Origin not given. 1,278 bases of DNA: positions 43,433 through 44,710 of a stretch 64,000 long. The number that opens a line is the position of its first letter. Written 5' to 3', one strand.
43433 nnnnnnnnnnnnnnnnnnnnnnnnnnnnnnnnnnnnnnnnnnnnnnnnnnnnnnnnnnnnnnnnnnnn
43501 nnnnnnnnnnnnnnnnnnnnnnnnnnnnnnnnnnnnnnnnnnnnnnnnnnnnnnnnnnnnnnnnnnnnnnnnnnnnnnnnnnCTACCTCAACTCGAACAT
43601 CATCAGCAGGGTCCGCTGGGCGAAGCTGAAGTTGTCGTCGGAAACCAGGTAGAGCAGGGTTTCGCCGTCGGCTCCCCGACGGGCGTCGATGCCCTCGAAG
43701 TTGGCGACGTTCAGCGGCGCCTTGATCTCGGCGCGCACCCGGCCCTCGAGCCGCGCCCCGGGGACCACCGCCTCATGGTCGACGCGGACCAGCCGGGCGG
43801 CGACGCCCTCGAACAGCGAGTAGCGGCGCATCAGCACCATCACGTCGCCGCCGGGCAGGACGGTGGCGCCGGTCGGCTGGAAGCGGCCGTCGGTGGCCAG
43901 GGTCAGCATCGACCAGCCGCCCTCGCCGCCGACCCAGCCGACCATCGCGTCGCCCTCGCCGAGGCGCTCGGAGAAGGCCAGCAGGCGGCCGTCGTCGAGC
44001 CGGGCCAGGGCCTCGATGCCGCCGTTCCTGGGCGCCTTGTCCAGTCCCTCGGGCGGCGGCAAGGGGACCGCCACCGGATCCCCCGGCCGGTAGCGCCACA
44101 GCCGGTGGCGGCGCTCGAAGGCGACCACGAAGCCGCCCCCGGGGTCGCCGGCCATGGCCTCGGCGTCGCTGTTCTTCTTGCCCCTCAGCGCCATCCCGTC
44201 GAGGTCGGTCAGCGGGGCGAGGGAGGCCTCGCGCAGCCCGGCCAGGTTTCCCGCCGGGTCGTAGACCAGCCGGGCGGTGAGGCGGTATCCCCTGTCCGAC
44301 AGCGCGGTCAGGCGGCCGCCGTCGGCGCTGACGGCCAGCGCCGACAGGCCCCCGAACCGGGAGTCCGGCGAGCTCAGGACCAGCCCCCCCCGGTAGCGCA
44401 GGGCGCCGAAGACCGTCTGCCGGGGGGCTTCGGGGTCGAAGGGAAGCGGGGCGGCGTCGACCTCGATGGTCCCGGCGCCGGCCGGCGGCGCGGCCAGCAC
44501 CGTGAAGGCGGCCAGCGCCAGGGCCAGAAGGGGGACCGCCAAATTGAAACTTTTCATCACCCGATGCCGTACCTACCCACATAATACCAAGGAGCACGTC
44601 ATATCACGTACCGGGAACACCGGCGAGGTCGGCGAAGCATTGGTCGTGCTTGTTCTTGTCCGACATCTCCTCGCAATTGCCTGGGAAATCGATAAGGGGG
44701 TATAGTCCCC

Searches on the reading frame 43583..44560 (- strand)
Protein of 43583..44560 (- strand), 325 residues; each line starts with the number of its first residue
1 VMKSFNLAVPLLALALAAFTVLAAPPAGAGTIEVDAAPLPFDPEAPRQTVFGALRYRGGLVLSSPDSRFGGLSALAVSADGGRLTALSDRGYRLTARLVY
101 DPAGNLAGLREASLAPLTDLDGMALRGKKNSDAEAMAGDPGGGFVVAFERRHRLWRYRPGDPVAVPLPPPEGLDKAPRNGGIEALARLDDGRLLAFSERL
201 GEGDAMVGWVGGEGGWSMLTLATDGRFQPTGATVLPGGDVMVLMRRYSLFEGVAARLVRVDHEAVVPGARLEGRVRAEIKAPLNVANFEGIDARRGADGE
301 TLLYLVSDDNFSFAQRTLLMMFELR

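Call 9: find_encoding_contigs(protein=window:43583-44560:-, flank=3000, max_places=10)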
Protein window:43583-44560:- (325 aa): no gene with exactly this product is on record in the collection.

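Call 13: find_related_loci(query=window:43583-44560:-, collection=genome_contigs, flank=4000)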
Query window:43583-44560:- (325 aa) in genome_contigs; peptide patterns used: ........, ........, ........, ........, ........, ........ (x = any residue, [..] = any of these).
153 stretches matched a pattern; 1 encode a relative of the query (tblastn E <= 1e-3); 1 distinct loci.
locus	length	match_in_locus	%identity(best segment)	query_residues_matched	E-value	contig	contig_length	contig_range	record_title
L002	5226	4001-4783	30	66-324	2e-12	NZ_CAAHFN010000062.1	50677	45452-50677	Halomonas sp. EAR18, whole genome shotgun sequence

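Call 24: find_homologous_proteins(query=window:43583-44560:-)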
Query window:43583-44560:- (325 aa): 1160 proteins with E <= 0.001 among 8000 candidates; the best 120 are listed.
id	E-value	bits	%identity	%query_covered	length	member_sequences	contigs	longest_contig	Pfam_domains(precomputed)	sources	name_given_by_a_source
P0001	4.2e-206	701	100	100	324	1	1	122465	PF13449.13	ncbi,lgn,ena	-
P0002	2.0e-115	403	64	92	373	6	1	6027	PF13449.13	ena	-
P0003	2.2e-113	397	62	92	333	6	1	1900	PF13449.13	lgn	-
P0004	3.4e-112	393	61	97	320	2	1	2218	PF13449.13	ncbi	-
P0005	1.1e-111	391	62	92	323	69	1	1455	PF13449.13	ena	-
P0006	1.6e-111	391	63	92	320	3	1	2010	PF13449.13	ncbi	-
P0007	3.4e-105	370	59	90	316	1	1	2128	PF13449.13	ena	-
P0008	1.1e-104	368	58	96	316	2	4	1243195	PF13449.13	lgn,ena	-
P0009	1.3e-103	365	61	92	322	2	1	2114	PF13449.13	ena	-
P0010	2.6e-103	364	57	97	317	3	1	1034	PF13449.13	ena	-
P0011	4.9e-103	363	57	92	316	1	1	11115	PF13449.13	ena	-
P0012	5.8e-103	363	58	91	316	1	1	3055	PF13449.13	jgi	jgi:hypothetical protein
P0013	3.5e-102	360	60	90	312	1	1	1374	PF13449.13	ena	-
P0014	5.7e-102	359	56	96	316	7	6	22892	PF13449.13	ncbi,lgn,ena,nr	ncbi:MAG: esterase-like activity of phytase family protein [Proteobacteria bacterium]|nr:esterase-li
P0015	1.2e-101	358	56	96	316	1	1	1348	PF13449.13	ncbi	-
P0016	1.2e-101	358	60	96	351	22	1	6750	PF13449.13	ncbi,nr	ncbi:MAG: hypothetical protein CMF63_08895 [Magnetovibrio sp.]|nr:hypothetical protein [Magnetovibri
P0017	3.0e-101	357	56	90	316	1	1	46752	PF13449.13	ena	-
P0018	6.4e-101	356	56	97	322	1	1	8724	PF13449.13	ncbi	-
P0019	4.7e-100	353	57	90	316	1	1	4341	PF13449.13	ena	-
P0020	6.4e-100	353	56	96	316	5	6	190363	PF13449.13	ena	-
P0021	2.0e-99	351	56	97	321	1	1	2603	PF13449.13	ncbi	-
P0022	3.7e-96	340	57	92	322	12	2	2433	PF13449.13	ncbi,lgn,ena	-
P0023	4.5e-96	340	57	97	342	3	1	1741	PF13449.13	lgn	-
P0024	6.1e-95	336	53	91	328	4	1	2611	PF13449.13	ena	-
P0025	2.1e-94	334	58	92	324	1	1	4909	PF13449.13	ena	-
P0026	2.3e-94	334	56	92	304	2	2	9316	PF13449.13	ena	-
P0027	3.0e-94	334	53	98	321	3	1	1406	PF13449.13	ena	-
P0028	3.3e-94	334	59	92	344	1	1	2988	PF13449.13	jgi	jgi:hypothetical protein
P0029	4.4e-94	333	59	90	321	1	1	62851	PF13449.13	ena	-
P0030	6.2e-94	333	56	90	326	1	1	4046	PF13449.13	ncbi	-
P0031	1.8e-93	331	56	98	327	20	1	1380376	PF13449.13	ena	-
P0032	2.6e-93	331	58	90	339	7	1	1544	PF13449.13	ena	-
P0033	1.5e-92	328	53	97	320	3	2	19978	PF13449.13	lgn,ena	-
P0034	1.7e-92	328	57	93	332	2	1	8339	PF13449.13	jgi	jgi:hypothetical protein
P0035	1.9e-92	328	52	99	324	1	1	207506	PF13449.13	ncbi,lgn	-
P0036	2.8e-92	327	56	92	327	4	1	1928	PF13449.13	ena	-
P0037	3.1e-92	327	53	92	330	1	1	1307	PF13449.13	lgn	-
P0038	4.2e-92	327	57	90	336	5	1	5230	PF13449.13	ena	-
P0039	4.3e-92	327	54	92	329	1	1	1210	PF13449.13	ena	-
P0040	4.6e-92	327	55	96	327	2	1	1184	PF13449.13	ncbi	-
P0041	9.4e-92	326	54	93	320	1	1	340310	PF13449.13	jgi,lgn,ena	-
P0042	1.0e-91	326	55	94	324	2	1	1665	PF13449.13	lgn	-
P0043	1.5e-91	325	55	91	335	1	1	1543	PF13449.13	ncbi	-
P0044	1.9e-91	325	56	92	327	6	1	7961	PF13449.13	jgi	jgi:hypothetical protein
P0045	3.1e-91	324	53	100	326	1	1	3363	PF05593.20,PF13449.13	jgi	jgi:YD repeat-containing protein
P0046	5.0e-91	323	56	90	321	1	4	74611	PF13449.13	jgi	jgi:hypothetical protein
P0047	5.2e-91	323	52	96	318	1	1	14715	PF13449.13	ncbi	-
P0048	5.3e-91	323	54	98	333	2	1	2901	PF13449.13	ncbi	-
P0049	6.5e-91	323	58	93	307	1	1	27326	PF13449.13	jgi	jgi:hypothetical protein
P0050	9.8e-91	322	55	97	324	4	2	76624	PF13449.13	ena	-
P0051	1.4e-90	322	56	93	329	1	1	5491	PF13449.13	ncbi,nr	ncbi:MAG: esterase-like activity of phytase family protein [Rhodospirillales bacterium]|nr:esterase-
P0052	1.6e-90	322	58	90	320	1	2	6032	PF13449.13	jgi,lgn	jgi:hypothetical protein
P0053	1.7e-90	322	49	97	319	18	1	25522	PF13449.13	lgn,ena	-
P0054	1.9e-90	321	53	96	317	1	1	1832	PF13449.13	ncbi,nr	ncbi:MAG: esterase-like activity of phytase family protein, partial [Alphaproteobacteria bacterium]|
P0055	2.7e-90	321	57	96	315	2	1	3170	PF13449.13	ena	-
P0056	3.9e-90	320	51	98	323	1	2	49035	PF13449.13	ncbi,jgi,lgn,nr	ncbi:MAG: esterase-like activity of phytase family protein [Rhodospirillales bacterium]|nr:esterase-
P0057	5.3e-90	320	54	92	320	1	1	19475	PF13449.13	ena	-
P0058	1.1e-89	319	52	97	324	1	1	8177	PF13449.13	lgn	-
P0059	1.5e-89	318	56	90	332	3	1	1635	PF13449.13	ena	-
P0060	2.1e-89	318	54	97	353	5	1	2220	PF13449.13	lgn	-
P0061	2.4e-89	318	56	90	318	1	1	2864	PF13449.13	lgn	-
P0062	2.6e-89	318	54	100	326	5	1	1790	PF13449.13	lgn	-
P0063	5.8e-89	317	55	90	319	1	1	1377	PF13449.13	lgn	-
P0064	6.6e-89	316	51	99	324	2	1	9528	PF13449.13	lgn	-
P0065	1.4e-88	315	53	97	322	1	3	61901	PF13449.13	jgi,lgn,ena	-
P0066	1.5e-88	315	56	94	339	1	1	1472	PF13449.13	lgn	-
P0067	1.8e-88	315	53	99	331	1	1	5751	PF13449.13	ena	-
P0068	4.0e-88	314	52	97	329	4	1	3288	PF13449.13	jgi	-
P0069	5.5e-88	313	52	97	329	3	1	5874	PF13449.13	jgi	jgi:hypothetical protein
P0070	6.3e-88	313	54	93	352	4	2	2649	PF13449.13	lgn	-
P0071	6.5e-88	313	52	98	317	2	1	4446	PF13449.13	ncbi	-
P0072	8.5e-88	313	52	100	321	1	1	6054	PF13449.13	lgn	-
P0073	1.1e-87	312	54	95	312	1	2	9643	PF13449.13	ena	-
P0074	1.4e-87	312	52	98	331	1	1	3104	PF13449.13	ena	-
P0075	1.8e-87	312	50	98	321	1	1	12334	PF13449.13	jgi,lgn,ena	-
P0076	2.2e-87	311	55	89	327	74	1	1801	PF13449.13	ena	-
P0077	3.3e-87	311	52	98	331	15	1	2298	PF13449.13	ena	-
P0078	6.3e-87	310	54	90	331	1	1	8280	PF13449.13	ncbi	-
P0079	9.2e-87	309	52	100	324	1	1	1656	PF13449.13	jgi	-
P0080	1.0e-86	309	53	94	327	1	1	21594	PF13449.13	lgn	-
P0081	1.0e-86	309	55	88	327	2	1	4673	PF13449.13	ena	-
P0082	1.0e-86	309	55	90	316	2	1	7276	PF13449.13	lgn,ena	-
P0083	1.0e-86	309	52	97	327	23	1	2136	PF13449.13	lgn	-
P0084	1.3e-86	309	52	97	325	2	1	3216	PF13449.13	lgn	-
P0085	1.4e-86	309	55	98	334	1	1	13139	PF13449.13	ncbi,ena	-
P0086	2.2e-86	308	50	98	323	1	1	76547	PF13449.13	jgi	jgi:hypothetical protein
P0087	2.5e-86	308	51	95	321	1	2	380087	PF13449.13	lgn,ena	-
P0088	2.6e-86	308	56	90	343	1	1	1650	PF13449.13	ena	-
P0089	2.8e-86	308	56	92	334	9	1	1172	PF13449.13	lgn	-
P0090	3.1e-86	308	49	97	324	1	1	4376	PF13449.13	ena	-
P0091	3.4e-86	307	52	100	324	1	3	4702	PF13449.13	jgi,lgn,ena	-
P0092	3.7e-86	307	51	96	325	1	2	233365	PF13449.13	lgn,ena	-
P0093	6.3e-86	307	55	97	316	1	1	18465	PF13449.13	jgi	jgi:hypothetical protein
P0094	6.5e-86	307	54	92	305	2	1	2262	PF13449.13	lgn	-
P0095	8.7e-86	306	51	97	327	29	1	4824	PF13449.13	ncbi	-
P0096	9.2e-86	306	54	89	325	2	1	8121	PF13449.13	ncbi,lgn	-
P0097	1.3e-85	306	49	99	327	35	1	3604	PF13449.13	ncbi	-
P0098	1.5e-85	305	54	90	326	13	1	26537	PF13449.13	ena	-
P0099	1.5e-85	305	51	91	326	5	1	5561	PF13449.13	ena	-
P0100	1.6e-85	305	51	91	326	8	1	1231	PF13449.13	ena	-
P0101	1.7e-85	305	56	88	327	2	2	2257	PF13449.13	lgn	-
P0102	2.3e-85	305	48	98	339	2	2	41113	PF13449.13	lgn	-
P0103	3.1e-85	304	53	89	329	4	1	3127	PF13449.13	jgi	-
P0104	3.3e-85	304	52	97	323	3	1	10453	PF13449.13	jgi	-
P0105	3.7e-85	304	51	98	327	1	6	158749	PF13449.13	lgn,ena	-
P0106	4.5e-85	304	52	94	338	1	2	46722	PF13449.13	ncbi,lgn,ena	-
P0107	6.9e-85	303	51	97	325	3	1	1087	PF13449.13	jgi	jgi:hypothetical protein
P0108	1.1e-84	302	53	92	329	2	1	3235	PF13449.13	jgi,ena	-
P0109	1.2e-84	302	56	92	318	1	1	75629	PF13449.13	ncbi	ncbi:MAG: esterase-like activity of phytase family protein [Magnetospirillum sp. WYHS-4]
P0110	2.3e-84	301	52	92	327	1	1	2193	PF13449.13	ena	-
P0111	3.3e-84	301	50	98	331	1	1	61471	PF13449.13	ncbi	-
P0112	3.4e-84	301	55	92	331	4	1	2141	PF13449.13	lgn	-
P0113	3.6e-84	301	53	96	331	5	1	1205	PF13449.13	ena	-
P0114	4.1e-84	301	52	90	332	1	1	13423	PF13449.13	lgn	-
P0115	4.9e-84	300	48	99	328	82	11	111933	PF13449.13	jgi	-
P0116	6.8e-84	300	49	97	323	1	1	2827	PF13449.13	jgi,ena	-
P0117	7.9e-84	300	52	90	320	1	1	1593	PF13449.13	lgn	-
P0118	1.0e-83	299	52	93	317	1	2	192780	PF13449.13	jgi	jgi:hypothetical protein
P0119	1.2e-83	299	53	97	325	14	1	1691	PF13449.13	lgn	-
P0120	1.3e-83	299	53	89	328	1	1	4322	PF13449.13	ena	-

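Call 25: find_encoding_contigs(protein=P0001, flank=3000, max_places=10)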
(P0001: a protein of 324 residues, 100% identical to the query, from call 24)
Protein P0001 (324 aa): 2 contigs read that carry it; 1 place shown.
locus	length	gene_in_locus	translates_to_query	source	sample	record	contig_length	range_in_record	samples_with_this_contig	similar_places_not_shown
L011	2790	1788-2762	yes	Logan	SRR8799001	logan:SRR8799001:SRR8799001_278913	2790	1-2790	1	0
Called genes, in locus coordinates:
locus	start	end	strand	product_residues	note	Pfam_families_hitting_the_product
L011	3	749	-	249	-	?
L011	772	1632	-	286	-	-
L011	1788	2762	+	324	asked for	PF13449:Phytase-like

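Call 28: find_encoding_contigs(protein=P0002, flank=3000, max_places=3)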
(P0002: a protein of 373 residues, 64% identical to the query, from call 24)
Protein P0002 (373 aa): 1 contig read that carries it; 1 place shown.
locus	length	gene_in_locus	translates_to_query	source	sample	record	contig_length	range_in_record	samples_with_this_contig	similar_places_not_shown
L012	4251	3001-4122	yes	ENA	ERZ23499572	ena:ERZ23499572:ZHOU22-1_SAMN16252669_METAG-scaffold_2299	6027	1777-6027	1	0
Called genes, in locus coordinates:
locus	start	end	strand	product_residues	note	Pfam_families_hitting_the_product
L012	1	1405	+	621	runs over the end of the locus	PF06213:CobT, PF11775:CobT_C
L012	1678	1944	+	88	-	PF10387:DUF2442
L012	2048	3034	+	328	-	PF03706:LPG_synthase_TM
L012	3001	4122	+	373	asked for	PF13449:Phytase-like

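Call 29: find_encoding_contigs(protein=P0008, flank=3000, max_places=3)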
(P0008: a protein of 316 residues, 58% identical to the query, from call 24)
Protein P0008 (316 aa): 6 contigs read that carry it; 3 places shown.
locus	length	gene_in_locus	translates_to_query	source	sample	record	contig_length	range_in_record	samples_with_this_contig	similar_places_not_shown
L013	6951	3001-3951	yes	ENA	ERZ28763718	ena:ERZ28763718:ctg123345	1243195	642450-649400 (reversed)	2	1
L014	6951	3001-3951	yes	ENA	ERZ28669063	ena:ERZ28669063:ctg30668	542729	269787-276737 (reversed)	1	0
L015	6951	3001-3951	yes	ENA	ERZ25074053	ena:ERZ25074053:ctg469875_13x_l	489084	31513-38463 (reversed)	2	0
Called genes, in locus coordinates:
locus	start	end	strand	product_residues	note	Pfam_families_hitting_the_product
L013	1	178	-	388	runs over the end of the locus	PF01966:HD, PF13286:HD_assoc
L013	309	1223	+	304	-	PF00551:Formyl_trans_N, PF02911:Formyl_trans_C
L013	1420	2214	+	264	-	PF01618:MotA_ExbB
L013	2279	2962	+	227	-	PF13677:MotB_plug, PF00691:OmpA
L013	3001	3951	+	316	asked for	PF13449:Phytase-like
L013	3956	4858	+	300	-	PF00892:EamA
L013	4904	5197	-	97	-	PF00830:Ribosomal_L28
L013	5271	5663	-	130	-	PF02661:Fic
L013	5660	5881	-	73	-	PF04014:MazE_antitoxin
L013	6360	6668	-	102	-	PF25591:LRV_2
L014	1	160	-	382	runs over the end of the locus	PF01966:HD, PF13286:HD_assoc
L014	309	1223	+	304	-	PF00551:Formyl_trans_N, PF02911:Formyl_trans_C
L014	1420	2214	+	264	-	PF01618:MotA_ExbB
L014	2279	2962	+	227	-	PF13677:MotB_plug, PF00691:OmpA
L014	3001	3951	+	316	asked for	PF13449:Phytase-like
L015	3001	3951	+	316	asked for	PF13449:Phytase-like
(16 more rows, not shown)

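Call 65: search_protein_families(library=pfam, proteins=[window:43583-44560:-], max_evalue=0.01)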
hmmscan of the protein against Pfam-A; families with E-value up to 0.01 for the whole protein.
window:43583-44560:- (325 aa): 1 family
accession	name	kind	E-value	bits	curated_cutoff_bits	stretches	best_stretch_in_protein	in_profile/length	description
PF13449.12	Phytase-like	-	6.9e-41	141.4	27.6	1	68-311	2-284/284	Esterase-like activity of phytase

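Call 68: find_encoding_contigs(protein=P0016, flank=2500, max_places=4)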
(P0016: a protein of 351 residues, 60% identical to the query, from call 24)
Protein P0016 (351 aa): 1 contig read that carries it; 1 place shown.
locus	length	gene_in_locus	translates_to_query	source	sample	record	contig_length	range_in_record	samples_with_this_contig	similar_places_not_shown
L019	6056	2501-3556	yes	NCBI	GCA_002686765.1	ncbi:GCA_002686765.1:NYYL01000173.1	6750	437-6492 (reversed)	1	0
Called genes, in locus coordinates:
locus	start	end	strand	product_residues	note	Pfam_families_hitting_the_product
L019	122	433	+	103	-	-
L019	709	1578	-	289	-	PF01555:N6_N4_Mtase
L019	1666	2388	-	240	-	PF01738:DLH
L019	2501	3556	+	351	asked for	PF13449:Phytase-like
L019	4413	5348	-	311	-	PF03372:Exo_endo_phos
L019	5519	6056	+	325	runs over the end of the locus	PF08245:Mur_ligase_M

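Call 69: find_encoding_contigs(protein=P0004, flank=2500, max_places=4)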
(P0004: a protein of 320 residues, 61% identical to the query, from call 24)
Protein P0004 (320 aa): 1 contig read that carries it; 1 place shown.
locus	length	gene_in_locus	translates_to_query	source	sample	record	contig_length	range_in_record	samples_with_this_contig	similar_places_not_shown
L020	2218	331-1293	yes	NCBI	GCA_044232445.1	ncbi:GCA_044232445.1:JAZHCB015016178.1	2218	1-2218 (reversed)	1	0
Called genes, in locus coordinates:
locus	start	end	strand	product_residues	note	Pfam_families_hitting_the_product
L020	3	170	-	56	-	?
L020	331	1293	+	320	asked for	PF13449:Phytase-like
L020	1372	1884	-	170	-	PF04191:PEMT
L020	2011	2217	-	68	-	?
